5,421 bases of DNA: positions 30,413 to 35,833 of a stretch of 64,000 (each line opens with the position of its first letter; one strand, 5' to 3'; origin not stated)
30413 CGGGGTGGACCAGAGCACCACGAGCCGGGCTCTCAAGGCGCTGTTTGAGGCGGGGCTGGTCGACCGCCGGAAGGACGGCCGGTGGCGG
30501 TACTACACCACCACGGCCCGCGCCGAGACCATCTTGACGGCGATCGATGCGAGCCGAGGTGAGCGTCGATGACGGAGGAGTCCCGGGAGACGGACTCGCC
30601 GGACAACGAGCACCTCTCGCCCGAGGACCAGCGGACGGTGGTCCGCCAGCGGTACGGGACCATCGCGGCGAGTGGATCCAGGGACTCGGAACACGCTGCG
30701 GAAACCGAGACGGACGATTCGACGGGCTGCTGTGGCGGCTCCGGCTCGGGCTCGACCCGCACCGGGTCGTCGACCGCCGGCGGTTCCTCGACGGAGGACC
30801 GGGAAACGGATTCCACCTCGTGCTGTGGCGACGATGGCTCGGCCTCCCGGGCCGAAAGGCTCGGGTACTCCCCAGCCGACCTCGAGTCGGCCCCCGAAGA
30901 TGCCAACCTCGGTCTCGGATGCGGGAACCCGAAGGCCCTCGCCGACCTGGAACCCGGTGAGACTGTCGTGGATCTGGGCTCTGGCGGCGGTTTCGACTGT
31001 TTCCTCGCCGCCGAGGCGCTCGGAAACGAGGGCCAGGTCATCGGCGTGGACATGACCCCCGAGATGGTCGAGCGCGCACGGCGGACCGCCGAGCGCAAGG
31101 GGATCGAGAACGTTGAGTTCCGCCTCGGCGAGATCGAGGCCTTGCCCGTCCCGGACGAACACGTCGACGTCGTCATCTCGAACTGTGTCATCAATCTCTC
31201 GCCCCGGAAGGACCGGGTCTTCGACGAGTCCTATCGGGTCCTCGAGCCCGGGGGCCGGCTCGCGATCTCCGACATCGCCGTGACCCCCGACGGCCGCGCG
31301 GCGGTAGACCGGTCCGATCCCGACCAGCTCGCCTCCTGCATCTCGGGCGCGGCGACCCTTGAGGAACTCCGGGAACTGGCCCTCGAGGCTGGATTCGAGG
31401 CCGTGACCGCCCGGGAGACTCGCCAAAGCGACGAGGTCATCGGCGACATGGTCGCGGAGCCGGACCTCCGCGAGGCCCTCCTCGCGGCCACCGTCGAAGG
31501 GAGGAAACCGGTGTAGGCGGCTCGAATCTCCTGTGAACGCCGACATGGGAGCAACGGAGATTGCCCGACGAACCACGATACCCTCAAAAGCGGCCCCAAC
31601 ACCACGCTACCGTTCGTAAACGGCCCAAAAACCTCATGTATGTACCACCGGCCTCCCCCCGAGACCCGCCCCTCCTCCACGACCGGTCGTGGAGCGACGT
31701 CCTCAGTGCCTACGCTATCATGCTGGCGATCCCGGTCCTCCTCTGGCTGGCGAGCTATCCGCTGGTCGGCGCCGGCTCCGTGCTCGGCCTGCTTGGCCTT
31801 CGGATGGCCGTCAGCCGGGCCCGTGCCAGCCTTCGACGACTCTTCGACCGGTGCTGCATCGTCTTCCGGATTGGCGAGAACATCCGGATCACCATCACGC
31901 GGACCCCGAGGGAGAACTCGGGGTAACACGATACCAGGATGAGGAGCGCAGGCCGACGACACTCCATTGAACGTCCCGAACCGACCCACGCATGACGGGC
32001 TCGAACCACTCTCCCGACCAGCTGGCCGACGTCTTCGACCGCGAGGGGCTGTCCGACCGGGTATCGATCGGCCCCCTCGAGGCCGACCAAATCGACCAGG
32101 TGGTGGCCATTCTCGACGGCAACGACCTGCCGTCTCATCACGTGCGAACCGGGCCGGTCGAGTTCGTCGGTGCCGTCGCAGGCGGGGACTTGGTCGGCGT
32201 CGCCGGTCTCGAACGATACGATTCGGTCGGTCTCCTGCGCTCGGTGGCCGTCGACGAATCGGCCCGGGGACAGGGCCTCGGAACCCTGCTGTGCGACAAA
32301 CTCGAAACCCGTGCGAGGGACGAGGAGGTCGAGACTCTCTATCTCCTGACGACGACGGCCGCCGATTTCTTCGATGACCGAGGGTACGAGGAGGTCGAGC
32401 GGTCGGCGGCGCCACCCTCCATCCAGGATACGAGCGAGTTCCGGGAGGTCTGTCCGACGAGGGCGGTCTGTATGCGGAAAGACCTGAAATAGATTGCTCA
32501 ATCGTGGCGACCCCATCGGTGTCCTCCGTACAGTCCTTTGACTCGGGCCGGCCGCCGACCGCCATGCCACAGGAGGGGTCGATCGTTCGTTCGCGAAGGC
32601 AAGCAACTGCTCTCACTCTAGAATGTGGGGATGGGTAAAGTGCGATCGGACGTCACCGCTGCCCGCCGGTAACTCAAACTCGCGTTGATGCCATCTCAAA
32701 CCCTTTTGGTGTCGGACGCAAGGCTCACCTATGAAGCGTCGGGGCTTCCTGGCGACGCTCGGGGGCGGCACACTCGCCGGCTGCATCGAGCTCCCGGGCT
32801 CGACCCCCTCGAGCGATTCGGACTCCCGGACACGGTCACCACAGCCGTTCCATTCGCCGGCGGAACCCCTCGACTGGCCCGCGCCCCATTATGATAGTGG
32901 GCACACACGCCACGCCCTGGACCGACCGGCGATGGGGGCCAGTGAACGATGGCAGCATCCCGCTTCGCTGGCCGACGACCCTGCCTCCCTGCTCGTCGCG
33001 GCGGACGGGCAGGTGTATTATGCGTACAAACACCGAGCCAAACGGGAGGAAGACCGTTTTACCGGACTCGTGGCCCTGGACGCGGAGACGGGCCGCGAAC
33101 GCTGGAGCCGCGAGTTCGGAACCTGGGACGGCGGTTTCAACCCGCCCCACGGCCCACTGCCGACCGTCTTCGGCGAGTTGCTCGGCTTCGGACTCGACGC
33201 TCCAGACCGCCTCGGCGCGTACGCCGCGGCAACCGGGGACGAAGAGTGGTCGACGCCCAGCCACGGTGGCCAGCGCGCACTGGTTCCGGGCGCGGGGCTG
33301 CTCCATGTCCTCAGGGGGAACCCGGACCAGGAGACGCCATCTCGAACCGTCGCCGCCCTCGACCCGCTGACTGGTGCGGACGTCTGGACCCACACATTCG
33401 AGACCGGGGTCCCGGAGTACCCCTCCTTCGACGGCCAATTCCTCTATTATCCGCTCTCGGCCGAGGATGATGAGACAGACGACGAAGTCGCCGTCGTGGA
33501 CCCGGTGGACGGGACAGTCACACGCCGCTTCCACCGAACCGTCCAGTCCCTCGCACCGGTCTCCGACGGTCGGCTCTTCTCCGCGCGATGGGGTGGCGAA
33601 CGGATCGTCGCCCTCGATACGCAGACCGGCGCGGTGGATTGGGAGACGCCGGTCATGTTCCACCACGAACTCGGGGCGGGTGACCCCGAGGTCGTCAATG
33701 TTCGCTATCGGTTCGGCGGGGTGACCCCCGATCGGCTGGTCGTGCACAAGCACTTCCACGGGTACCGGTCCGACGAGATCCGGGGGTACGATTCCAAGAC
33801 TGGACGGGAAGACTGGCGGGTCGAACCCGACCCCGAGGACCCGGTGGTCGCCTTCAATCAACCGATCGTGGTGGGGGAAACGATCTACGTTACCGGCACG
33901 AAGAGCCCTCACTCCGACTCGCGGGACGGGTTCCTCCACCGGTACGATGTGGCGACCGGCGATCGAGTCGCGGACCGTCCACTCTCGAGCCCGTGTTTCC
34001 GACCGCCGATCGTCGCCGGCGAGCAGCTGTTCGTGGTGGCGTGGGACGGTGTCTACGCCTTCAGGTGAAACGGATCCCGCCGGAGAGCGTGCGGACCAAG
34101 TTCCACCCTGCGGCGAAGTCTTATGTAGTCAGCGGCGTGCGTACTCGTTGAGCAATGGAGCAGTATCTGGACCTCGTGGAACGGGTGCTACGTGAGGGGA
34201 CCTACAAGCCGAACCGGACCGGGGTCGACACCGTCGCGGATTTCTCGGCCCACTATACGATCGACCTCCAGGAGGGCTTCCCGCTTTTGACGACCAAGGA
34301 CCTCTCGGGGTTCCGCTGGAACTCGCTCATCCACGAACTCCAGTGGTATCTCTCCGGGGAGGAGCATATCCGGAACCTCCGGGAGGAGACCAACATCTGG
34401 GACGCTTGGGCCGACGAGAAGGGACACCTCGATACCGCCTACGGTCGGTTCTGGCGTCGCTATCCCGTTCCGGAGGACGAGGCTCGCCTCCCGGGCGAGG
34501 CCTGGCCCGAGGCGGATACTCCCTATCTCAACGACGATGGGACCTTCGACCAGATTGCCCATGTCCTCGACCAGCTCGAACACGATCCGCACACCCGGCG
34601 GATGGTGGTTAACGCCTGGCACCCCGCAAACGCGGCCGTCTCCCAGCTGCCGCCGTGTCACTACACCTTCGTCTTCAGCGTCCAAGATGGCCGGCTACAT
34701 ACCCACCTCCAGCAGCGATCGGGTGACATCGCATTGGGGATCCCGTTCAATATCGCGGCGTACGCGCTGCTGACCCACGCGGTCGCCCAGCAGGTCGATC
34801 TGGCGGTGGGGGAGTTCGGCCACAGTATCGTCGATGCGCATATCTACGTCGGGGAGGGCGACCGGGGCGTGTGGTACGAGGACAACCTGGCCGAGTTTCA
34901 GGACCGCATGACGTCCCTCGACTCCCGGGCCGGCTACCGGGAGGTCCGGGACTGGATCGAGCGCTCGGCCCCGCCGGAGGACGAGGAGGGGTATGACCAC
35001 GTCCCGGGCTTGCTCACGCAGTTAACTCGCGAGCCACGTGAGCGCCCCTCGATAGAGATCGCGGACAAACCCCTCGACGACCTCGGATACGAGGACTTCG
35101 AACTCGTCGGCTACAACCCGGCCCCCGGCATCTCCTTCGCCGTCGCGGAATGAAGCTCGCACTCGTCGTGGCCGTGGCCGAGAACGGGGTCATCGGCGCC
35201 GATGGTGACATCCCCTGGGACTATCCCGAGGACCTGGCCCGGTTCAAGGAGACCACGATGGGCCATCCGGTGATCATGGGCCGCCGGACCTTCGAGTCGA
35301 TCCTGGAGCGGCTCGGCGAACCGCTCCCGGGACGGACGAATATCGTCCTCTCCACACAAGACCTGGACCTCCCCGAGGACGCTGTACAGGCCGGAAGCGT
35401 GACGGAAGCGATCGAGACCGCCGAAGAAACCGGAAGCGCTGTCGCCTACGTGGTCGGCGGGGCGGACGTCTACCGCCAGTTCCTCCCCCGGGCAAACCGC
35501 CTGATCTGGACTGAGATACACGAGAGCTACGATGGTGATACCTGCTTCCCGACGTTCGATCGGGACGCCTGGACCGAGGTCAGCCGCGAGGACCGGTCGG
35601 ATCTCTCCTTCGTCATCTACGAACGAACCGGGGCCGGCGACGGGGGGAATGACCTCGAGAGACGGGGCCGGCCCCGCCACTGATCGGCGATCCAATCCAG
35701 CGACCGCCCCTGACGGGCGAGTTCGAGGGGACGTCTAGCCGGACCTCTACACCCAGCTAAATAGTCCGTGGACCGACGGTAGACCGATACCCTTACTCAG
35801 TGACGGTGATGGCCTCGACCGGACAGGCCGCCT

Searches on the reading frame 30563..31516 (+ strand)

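Call 15: search_protein_families(library=pfam, proteins=[window:30563-31516:+])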
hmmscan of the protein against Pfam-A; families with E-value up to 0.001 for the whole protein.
window:30563-31516:+ (317 aa): 13 families
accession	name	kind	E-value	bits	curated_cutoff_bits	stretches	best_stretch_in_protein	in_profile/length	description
PF13847.12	Methyltransf_31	-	8.5e-36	123.2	27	1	130-239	2-113/145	Methyltransferase domain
PF13649.12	Methyltransf_25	-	5.4e-23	81.9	27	1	135-231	1-97/97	Methyltransferase domain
PF08241.18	Methyltransf_11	-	2.5e-22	79.7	21.2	1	136-235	1-95/95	Methyltransferase domain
PF01209.24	Ubie_methyltran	-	1.4e-15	57.8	20.1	1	130-235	46-151/233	ubiE/COQ5 methyltransferase family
PF08242.18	Methyltransf_12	-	3.4e-13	50.6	30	1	136-233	1-98/98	Methyltransferase domain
PF01135.25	PCMT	-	6.3e-10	39.6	20.3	1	127-189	69-131/210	Protein-L-isoaspartate(D-aspartate) O-methyltransferase (PCMT)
PF13489.12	Methyltransf_23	-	1.2e-09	38.5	27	1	125-282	16-163/164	Methyltransferase domain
PF06325.19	PrmA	-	8.2e-07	29.2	22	1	130-238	160-261/296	Ribosomal protein L11 methyltransferase (PrmA)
PF05175.20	MTS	-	3.3e-06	27.3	23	1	132-235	32-138/170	Methyltransferase small domain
PF13679.12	Methyltransf_32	-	6.3e-06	26.6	27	1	130-205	24-106/143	Methyltransferase domain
PF01728.25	FtsJ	-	3.5e-05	24.3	24.1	1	129-216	19-107/181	FtsJ-like methyltransferase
PF02353.26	CMAS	-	5.7e-05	23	27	1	127-243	58-172/273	Mycolic acid cyclopropane synthetase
PF01170.24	UPF0020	-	0.00014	22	22.3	1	155-207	75-128/197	RMKL-like, methyltransferase domain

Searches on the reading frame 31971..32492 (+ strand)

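Call 15: search_protein_families(library=pfam, proteins=[window:31971-32492:+])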
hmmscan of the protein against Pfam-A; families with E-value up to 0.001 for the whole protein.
window:31971-32492:+ (173 aa): 3 families
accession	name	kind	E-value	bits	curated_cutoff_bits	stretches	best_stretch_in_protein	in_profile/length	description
PF00583.31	Acetyltransf_1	-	1.1e-12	48.7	20.7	1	63-131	33-108/116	Acetyltransferase (GNAT) family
PF13508.13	Acetyltransf_7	-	1.3e-10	41.9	27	1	65-141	5-84/84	Acetyltransferase (GNAT) domain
PF13673.13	Acetyltransf_10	-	1.9e-09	38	23.6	1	57-144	25-112/128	Acetyltransferase (GNAT) domain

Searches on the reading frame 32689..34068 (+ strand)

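Call 15: search_protein_families(library=pfam, proteins=[window:32689-34068:+])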
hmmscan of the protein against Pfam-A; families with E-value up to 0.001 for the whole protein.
window:32689-34068:+ (459 aa): 2 families
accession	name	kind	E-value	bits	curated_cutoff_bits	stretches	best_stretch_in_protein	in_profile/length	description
PF13360.13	PQQ_2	-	5.5e-24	85.5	27.6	2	219-454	3-179/233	Outer membrane protein assembly factor BamB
PF01011.28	PQQ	-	2.1e-09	37.1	26.7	0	216-385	64-213/595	Glucose/ethanol/alcohol dehydrogenase, beta-propeller domain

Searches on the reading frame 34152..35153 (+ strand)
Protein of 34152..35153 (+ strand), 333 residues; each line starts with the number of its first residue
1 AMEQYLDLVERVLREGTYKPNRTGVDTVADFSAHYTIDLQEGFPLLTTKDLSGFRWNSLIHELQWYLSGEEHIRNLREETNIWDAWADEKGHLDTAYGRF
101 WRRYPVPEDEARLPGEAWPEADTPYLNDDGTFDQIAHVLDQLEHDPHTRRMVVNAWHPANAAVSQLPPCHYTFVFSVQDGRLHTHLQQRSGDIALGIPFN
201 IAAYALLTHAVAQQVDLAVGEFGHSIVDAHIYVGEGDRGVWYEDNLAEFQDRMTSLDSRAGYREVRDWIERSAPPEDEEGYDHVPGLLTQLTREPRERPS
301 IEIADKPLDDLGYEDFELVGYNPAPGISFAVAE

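Call 9: search_protein_families(library=pfam, proteins=[window:34152-35153:+])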
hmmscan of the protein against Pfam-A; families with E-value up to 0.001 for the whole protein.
window:34152-35153:+ (333 aa): 1 family
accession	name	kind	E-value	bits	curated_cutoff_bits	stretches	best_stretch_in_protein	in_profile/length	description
PF00303.24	Thymidylat_synt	-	4e-89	298.7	24.3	1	3-332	1-265/266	Thymidylate synthase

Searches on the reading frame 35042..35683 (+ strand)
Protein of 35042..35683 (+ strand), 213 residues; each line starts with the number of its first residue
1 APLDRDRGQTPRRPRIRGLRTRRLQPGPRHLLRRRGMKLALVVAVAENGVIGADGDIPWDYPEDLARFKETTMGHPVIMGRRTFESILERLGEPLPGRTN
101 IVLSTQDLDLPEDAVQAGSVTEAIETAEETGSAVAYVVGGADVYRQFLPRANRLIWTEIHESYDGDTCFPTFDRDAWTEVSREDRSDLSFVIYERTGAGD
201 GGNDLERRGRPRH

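Call 15: search_protein_families(library=pfam, proteins=[window:35042-35683:+])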
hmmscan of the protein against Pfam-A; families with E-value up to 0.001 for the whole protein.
window:35042-35683:+ (213 aa): 1 family
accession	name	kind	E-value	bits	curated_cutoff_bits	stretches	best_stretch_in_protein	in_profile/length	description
PF00186.24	DHFR_1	-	1.2e-48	165.3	25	1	39-186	2-143/159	Dihydrofolate reductase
